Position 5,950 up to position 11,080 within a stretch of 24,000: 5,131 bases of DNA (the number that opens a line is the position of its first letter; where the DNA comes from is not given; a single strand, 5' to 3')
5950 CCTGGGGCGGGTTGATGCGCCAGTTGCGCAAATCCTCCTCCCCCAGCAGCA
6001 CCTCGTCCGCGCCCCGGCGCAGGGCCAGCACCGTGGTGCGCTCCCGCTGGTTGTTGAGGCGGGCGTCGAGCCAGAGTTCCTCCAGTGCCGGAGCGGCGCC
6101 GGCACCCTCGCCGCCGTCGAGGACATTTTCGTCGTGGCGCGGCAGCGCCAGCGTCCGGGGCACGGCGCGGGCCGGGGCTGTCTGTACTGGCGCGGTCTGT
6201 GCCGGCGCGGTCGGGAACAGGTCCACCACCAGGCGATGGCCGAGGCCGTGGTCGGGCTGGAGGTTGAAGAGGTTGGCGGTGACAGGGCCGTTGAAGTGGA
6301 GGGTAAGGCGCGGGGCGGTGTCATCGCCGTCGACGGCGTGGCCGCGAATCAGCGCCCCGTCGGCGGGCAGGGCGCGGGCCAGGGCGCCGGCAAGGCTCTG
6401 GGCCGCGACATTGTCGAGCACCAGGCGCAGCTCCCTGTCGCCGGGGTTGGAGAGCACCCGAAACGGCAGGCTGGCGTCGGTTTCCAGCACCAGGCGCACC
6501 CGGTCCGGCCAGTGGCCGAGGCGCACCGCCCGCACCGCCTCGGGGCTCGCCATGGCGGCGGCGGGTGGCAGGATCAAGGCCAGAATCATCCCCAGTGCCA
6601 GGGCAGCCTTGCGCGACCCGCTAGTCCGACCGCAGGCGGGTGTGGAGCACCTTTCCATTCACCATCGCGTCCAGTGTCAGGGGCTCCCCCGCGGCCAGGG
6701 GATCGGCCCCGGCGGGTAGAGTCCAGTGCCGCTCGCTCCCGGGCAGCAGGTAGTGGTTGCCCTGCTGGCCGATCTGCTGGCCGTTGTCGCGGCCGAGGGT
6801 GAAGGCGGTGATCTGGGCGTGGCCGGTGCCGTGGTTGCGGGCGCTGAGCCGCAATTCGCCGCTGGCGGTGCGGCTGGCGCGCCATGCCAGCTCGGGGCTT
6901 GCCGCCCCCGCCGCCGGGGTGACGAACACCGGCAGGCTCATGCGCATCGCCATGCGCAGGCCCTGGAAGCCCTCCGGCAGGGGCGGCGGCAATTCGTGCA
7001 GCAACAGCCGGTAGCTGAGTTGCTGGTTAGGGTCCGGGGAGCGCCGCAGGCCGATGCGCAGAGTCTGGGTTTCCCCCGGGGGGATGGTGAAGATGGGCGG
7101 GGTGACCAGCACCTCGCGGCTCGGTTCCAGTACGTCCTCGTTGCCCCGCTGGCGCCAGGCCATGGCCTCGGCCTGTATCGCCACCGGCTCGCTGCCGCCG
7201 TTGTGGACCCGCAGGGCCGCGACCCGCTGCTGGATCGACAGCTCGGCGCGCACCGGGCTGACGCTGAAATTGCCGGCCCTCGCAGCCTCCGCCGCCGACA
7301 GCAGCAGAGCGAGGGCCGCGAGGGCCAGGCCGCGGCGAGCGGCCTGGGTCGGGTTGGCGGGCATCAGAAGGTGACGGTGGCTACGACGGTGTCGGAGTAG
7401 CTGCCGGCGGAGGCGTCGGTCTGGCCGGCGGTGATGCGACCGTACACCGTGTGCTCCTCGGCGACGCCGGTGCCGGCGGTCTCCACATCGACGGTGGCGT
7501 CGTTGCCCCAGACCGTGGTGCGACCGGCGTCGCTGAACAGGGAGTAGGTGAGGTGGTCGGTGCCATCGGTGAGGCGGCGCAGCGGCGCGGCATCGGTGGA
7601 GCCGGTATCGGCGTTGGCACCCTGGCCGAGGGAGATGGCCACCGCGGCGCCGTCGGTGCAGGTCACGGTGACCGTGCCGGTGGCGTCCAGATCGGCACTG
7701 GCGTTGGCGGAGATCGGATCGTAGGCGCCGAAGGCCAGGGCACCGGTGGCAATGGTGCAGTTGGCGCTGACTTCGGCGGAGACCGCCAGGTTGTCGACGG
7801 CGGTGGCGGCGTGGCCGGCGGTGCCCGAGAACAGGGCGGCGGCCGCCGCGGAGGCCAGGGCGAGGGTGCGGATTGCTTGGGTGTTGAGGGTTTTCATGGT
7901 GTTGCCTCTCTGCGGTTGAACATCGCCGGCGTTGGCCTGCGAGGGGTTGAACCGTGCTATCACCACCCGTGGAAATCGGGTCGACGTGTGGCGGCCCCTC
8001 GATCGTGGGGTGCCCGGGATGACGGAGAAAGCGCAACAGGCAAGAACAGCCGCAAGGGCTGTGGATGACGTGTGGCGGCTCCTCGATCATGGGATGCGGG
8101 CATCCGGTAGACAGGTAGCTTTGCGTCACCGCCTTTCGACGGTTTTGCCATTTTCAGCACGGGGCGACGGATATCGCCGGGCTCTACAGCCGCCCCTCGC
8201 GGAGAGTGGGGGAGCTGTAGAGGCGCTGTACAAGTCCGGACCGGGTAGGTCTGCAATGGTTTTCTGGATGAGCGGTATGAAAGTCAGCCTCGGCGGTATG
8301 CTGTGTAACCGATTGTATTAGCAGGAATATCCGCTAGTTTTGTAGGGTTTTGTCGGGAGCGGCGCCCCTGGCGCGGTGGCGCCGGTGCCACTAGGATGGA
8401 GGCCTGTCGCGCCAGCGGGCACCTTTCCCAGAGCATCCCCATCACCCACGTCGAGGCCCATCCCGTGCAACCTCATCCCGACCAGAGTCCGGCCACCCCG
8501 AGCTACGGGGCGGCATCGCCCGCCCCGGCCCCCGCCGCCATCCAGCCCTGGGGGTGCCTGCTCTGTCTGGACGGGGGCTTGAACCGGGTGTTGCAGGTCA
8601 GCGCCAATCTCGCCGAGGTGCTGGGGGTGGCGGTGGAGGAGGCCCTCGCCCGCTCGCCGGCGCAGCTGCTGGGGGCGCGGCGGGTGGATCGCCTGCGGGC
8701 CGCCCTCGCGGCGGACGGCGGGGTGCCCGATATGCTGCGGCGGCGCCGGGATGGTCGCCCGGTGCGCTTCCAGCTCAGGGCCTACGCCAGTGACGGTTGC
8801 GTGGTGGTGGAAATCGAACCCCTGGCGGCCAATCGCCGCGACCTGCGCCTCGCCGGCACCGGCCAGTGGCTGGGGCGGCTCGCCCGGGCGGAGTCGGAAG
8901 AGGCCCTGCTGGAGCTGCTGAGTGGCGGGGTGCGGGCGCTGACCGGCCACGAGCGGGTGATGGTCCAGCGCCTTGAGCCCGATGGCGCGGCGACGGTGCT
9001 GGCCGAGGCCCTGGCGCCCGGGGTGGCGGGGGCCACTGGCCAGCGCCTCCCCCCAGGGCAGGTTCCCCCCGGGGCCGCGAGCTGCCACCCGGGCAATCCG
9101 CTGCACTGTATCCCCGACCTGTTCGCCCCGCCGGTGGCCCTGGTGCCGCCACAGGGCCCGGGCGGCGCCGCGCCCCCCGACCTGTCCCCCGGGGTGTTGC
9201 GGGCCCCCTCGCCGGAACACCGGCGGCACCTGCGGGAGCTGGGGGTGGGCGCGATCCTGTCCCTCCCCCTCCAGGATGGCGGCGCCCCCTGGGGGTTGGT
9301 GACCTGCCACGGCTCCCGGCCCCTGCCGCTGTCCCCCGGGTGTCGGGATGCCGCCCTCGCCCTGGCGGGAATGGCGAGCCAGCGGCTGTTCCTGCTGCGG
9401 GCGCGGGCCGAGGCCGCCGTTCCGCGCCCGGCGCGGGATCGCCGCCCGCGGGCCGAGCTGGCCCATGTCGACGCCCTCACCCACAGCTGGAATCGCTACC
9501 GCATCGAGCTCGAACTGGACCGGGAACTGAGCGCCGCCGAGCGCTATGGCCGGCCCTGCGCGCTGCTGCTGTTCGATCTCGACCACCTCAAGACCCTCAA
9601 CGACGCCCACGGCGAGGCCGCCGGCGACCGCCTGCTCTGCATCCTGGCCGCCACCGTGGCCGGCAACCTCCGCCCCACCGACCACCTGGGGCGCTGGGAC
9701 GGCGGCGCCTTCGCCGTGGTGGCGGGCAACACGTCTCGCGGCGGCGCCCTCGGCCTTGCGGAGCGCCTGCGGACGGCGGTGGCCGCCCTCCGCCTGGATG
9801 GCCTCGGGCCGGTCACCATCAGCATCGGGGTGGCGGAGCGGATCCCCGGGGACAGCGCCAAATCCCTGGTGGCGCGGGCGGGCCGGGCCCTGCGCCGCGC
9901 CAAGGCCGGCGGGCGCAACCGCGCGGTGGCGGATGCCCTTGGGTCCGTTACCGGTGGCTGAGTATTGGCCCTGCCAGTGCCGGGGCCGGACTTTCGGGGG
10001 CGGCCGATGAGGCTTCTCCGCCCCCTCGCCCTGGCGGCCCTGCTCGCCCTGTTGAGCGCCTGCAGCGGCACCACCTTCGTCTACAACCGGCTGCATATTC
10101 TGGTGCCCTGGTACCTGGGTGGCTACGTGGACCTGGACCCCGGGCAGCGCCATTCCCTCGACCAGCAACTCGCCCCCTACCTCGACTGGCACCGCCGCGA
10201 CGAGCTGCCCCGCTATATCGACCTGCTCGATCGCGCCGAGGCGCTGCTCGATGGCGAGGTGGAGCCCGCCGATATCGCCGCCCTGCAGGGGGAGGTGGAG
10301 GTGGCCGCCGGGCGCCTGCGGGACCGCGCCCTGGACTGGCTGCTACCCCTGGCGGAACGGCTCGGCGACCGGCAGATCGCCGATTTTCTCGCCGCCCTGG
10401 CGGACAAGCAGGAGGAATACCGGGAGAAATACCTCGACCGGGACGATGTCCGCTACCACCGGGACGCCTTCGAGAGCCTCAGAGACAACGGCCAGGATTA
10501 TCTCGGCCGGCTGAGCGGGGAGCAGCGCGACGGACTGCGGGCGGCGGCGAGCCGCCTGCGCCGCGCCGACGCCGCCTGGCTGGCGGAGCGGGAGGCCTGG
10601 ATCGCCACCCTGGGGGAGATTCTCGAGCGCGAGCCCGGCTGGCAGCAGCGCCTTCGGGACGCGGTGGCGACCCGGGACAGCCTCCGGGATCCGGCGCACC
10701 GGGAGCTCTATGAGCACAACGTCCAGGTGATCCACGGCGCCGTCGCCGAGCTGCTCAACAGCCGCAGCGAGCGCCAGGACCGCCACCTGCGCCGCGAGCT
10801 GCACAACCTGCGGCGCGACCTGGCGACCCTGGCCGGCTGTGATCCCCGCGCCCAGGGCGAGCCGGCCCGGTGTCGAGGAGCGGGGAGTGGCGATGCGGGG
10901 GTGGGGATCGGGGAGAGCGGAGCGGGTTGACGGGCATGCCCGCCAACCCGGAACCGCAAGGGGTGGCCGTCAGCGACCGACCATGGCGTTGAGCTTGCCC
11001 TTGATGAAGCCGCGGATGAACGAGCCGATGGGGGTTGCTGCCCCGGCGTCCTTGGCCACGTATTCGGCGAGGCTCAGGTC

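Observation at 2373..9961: Locus-level hypothesis: an archaic chaperone-usher pilus wired to c-di-GMP by three receptor-type elements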

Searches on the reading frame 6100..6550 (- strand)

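Call 29: search_protein_families(library=pfam, proteins=[window:6100-6550:-], max_evalue=1)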
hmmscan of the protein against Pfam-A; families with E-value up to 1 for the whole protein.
window:6100-6550:- (150 aa): 1 family
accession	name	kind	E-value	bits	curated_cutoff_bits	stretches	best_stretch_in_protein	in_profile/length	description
PF11741.13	AMIN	-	0.0012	19.3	20.5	0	5-30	59-87/101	AMIN domain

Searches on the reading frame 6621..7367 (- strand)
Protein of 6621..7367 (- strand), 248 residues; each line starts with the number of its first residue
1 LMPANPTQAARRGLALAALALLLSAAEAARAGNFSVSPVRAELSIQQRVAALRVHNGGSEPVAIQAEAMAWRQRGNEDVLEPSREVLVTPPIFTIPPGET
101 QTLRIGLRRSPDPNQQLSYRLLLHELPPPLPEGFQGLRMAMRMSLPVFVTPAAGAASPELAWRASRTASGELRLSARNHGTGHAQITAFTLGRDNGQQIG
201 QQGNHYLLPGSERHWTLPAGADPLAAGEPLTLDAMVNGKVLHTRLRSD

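Call 6: search_protein_families(library=pfam, proteins=[window:6621-7367:-], max_evalue=0.01)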
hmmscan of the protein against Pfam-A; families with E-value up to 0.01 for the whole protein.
window:6621-7367:- (248 aa): 1 family
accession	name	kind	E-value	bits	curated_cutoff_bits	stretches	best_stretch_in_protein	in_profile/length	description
PF00345.26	PapD_N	-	7.8e-17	61.9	23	1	35-153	3-124/126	Pili and flagellar-assembly chaperone, PapD N-terminal domain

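Call 60: search_protein_families(library=ncbifam, proteins=[window:6621-7367:-], max_evalue=0.001)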
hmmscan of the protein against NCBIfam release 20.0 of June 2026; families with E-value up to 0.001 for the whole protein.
window:6621-7367:- (248 aa): 1 family
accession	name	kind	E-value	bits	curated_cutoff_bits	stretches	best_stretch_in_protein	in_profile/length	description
NF007392.0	PRK09918.1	subfamily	2.6e-06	27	183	1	47-213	45-201/236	fimbria/pilus chaperone family protein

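Call 71: search_solved_structures(query=window:6621-7367:-, max_evalue=0.01)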
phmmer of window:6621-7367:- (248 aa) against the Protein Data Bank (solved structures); distinct sequences matched with E-value up to 0.01: 13.
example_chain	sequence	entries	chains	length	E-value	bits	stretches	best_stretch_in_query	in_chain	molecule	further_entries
5d6h_A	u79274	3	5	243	8e-13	51.8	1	34-197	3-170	CsuC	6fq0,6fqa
6fjy_A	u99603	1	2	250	9e-13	51.6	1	34-197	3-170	CsuC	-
3q48_A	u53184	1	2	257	6.8e-06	29.1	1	15-165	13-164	Chaperone CupB2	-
7lhg_D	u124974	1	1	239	1.1e-05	28.4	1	11-165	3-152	Chaperone protein PapD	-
2j7l_A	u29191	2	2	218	8e-05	25.6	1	67-165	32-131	CHAPERONE PROTEIN PAPD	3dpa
1pdk_A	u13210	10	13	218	8.1e-05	25.6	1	67-165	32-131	PROTEIN (CHAPERONE PROTEIN PAPD) | CHAPERONE PROTEIN PAPD | PERIPLASMID CHAPERONE PAPD PROTEIN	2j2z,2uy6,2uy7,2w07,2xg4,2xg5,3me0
6cd2_A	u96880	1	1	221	8.4e-05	25.5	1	67-165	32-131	Chaperone protein PapD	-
5k93_A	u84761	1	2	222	8.5e-05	25.5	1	67-165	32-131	Chaperone protein PapD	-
1n0l_A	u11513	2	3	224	8.7e-05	25.5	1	67-165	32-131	Chaperone protein PapD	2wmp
1qpp_A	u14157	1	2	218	0.0001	25.2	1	67-165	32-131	PAPD CHAPERONE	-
3f65_A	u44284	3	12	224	0.00026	23.9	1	85-153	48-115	Chaperone protein faeE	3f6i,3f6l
3gew_B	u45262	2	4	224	0.00026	23.9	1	85-153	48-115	Chaperone protein faeE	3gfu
1qpx_A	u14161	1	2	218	0.00073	22.5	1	67-165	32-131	PAPD CHAPERONE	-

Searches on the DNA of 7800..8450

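Call 7: search_rna_families(source=window, start=7800, end=8450, threshold=evalue, max_evalue=10, show_alignments=4)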
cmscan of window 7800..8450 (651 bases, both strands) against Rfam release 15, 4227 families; matches with E-value up to 10: 1.
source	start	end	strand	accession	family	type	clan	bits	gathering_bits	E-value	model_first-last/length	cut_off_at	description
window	8070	8158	-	RF03167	c-di-GMP-I-GGC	Cis-reg; riboswitch;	CL00126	62.3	59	2.6e-14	1-80/80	no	c-di-GMP-I-GGC riboswitch aptamer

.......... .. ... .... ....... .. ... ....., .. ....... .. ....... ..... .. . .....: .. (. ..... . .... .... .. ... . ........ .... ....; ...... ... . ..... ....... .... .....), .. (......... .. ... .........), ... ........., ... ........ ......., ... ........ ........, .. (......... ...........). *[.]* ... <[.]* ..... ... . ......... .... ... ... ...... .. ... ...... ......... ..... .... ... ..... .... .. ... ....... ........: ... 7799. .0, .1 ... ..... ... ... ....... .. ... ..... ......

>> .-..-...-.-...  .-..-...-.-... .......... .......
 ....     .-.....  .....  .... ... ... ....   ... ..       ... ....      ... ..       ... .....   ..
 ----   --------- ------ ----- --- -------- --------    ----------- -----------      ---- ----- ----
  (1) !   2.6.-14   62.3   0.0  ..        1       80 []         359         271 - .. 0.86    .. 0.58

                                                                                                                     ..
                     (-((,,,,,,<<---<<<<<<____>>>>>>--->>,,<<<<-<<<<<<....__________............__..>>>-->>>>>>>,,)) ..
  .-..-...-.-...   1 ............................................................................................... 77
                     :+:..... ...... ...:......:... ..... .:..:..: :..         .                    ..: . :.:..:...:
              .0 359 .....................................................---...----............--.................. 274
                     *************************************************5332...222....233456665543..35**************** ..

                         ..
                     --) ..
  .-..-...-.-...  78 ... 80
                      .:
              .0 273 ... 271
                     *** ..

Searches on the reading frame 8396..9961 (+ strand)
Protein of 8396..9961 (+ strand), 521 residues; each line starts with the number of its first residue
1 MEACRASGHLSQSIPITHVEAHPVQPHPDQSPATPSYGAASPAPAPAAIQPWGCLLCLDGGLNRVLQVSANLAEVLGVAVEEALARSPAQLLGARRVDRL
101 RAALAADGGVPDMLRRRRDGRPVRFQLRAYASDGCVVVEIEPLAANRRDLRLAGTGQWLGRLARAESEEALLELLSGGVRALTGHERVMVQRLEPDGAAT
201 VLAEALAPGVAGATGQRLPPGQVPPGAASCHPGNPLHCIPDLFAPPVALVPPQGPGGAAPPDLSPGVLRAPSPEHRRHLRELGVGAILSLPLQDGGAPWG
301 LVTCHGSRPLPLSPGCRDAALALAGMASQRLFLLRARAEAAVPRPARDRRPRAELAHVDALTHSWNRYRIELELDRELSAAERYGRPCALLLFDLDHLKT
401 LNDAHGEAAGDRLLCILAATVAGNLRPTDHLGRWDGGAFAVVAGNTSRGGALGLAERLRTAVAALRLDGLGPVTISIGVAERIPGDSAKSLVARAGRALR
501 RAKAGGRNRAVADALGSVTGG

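Call 6: search_protein_families(library=pfam, proteins=[window:8396-9961:+], max_evalue=0.01)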
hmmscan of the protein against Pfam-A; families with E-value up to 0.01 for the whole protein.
window:8396-9961:+ (521 aa): 3 families
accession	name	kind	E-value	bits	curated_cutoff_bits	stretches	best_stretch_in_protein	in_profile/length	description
PF00990.26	GGDEF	-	3.1e-31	108.8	23.8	1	356-509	1-161/161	Diguanylate cyclase, GGDEF domain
PF08446.17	PAS_2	-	3.6e-16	60.3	21.4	1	45-142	8-106/107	PAS fold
PF01590.32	GAF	-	1e-07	33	22.4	1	170-330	4-132/133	GAF domain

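Call 46: search_protein_representatives(protein=window:8396-9961:+)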
Query: 521 residues. Proteins with E-value up to 0.001 (for the whole library): 360305; up to 1e-10: 139198; up to 1e-30: 402. The best 150 are listed.
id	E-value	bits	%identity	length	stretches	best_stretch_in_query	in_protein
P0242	1.7e-148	512.2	59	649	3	39-341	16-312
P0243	3.7e-129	448.4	88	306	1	1-277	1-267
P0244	1.6e-116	406.7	42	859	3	34-350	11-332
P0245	2.5e-105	369.7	47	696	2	45-350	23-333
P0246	7.5e-102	358.3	44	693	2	43-350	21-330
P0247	9.5e-99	348.0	44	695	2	39-352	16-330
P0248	1.8e-97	343.8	41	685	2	43-350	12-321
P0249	1.1e-96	341.2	46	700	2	41-351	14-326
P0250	2.1e-96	340.3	43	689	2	43-350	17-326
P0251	1.4e-95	337.6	43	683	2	39-345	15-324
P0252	8.6e-92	325.1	42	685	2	38-350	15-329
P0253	1.5e-90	321.0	42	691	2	29-348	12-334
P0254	3.4e-90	319.8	41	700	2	39-350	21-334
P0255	4.8e-90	319.3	43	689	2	43-342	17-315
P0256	3.3e-89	316.6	43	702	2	47-343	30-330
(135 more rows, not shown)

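Call 49: find_encoding_contigs(protein=P0242, flank=9000, max_places=2)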
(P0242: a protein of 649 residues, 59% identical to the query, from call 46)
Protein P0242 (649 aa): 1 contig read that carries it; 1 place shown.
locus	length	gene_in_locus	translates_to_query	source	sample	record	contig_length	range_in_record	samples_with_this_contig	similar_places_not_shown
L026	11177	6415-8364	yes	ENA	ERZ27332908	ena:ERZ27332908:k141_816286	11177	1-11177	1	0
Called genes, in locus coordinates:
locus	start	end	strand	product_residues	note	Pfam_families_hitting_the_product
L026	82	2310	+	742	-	PF00141:peroxidase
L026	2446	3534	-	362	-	PF12146:Hydrolase_4 (faint)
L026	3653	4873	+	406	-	PF11067:DUF2868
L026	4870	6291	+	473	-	PF01926:MMR_HSR1, PF11981:DUF3482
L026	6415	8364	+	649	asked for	PF08446:PAS_2, PF01590:GAF, PF00360:PHY (weak), PF00990:GGDEF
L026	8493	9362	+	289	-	PF19795:DUF6279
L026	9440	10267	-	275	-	PF03446:NAD_binding_2, PF14833:NAD_binding_11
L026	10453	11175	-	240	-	?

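Call 60: search_protein_families(library=ncbifam, proteins=[window:8396-9961:+], max_evalue=0.001)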
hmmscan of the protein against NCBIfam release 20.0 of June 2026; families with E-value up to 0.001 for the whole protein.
window:8396-9961:+ (521 aa): 23 families
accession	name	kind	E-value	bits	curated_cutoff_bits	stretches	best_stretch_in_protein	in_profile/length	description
NF038266.1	diguan_SiaD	equivalog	3.4e-32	111.8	290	1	354-509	92-251/252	biofilm regulation diguanylate cyclase SiaD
TIGR00254.1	GGDEF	domain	8.1e-30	103.7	37.4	1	355-512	4-166/168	diguanylate cyclase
NF007135.0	PRK09581.1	equivalog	1.6e-29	103.1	474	1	352-513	288-455/457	PleD family two-component system response regulator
NF041576.1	bacphytchrmBphP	equivalog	6.4e-28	97.5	1040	1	39-340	14-319/622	bacteriophytochrome BphP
NF007380.0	PRK09894.1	equivalog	8.7e-27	94.2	256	1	356-512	129-286/296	diguanylate cyclase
NF051473.1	DigCycDgcsShew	equivalog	2.2e-21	76.5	400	1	355-509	134-287/291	diguanylate cyclase DgcS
NF041606.1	dguan_cyc_DgcA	equivalog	3.1e-21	75.7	370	1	375-510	197-336/340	diguanylate cyclase DgcA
NF007599.0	PRK10245.1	equivalog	1.2e-19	70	402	1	347-510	201-367/371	diguanylate cyclase AdrA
NF007423.1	PRK09966.1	equivalog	1.9e-18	66.5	325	1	354-503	237-390/390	diguanylate cyclase DgcN/YfiN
NF007298.0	PRK09776.1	equivalog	3e-17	61.8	1135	1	355-510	683-842/1111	diguanylate cyclase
NF045675.1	PhdiestaseDibA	equivalog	1.5e-16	59.9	980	1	353-508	200-359/623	phosphodiesterase DibA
NF011955.1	PRK15426.1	equivalog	7.6e-16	57.3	408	1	356-512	398-560/564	cellulose biosynthesis regulator diguanylate cyclase DgcQ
NF047654.1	DiguCycDgcRLepto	equivalog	2.2e-15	56.3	500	1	354-511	131-294/295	diguanylate cyclase DgcR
NF007474.0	PRK10060.1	equivalog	9.7e-14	50.5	782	1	326-509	209-391/663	cyclic di-GMP phosphodiesterase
NF050064.1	BlResRespRegCbrR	equivalog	2.2e-13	49.9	600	1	356-509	254-410/415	bile resistance response regulator CbrR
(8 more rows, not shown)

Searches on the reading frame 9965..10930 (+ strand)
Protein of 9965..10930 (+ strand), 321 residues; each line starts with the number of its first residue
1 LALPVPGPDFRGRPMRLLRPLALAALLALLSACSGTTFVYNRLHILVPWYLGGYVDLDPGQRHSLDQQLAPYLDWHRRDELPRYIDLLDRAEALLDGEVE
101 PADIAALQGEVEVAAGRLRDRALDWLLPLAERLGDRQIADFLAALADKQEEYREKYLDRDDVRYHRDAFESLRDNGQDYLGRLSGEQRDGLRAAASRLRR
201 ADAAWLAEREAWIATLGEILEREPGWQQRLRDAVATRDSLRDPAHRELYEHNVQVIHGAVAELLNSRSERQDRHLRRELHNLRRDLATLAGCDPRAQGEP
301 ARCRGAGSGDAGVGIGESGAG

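Call 15: search_protein_families(library=pfam, proteins=[window:9965-10930:+], max_evalue=0.001)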
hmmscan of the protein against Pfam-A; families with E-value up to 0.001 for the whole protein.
window:9965-10930:+ (321 aa): 1 family
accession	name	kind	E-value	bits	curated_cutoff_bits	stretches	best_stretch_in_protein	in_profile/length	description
PF19795.4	DUF6279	-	8.4e-27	94.8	27.7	1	54-243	2-192/195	Family of unknown function (DUF6279)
